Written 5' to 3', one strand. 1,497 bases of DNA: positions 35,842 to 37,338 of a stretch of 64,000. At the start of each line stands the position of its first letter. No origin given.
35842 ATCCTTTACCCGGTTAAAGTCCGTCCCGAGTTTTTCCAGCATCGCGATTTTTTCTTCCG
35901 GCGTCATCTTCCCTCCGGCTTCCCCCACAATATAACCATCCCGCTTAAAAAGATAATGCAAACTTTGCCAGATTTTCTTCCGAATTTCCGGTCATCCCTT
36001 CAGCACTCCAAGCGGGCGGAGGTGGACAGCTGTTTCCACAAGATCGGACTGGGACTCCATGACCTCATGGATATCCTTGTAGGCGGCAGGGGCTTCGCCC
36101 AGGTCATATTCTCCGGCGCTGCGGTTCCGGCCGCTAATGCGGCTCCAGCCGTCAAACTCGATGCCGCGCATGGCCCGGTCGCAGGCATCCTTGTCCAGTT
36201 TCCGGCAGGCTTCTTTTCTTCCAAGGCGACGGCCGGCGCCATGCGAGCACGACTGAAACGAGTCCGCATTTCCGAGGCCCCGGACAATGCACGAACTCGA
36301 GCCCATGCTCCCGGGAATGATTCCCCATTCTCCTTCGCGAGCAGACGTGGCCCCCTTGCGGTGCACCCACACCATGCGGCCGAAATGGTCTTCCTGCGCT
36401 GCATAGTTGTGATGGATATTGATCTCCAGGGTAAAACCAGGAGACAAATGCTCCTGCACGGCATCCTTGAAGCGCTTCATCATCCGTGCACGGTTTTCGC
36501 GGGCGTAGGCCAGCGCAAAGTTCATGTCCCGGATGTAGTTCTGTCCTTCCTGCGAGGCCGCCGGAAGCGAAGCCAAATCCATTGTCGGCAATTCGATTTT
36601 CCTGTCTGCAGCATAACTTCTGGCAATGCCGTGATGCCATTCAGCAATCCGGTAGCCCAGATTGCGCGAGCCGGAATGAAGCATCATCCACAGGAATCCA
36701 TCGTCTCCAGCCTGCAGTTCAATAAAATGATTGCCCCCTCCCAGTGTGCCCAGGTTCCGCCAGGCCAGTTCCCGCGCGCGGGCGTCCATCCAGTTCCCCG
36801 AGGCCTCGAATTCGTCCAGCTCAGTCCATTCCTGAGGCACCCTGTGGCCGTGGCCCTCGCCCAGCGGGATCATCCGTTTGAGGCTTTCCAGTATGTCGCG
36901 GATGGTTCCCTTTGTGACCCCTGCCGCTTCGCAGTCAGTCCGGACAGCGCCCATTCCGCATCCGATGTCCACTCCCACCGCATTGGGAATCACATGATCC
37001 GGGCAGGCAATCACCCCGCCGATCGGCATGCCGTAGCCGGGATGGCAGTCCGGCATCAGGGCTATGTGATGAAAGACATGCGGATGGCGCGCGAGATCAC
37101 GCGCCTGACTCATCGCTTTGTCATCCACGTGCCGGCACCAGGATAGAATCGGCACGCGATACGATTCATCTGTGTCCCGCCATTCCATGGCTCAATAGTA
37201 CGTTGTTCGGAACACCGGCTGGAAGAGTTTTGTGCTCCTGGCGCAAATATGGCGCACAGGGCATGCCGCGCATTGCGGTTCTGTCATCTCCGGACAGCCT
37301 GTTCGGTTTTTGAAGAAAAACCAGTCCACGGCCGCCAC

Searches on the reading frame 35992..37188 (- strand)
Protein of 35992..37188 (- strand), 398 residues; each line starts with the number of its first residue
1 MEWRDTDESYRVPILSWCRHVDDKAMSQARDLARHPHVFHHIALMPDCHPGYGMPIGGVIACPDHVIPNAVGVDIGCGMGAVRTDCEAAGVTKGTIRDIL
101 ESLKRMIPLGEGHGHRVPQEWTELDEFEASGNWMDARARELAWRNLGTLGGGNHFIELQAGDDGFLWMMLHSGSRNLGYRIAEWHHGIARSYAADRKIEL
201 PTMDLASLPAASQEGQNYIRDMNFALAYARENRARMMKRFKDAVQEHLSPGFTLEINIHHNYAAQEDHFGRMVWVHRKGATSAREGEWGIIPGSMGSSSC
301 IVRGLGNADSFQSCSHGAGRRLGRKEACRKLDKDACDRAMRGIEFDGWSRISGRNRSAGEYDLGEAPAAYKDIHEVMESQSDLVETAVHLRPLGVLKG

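Call 77: search_protein_families(library=pfam, proteins=[window:35992-37188:-], max_evalue=0.00001)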
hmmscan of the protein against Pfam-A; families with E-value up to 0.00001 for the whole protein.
window:35992-37188:- (398 aa): 1 family
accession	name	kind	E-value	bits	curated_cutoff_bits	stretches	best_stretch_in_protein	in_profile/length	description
PF01139.22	RtcB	-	2.2e-104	350.5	27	1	28-398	1-426/426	tRNA-splicing ligase RtcB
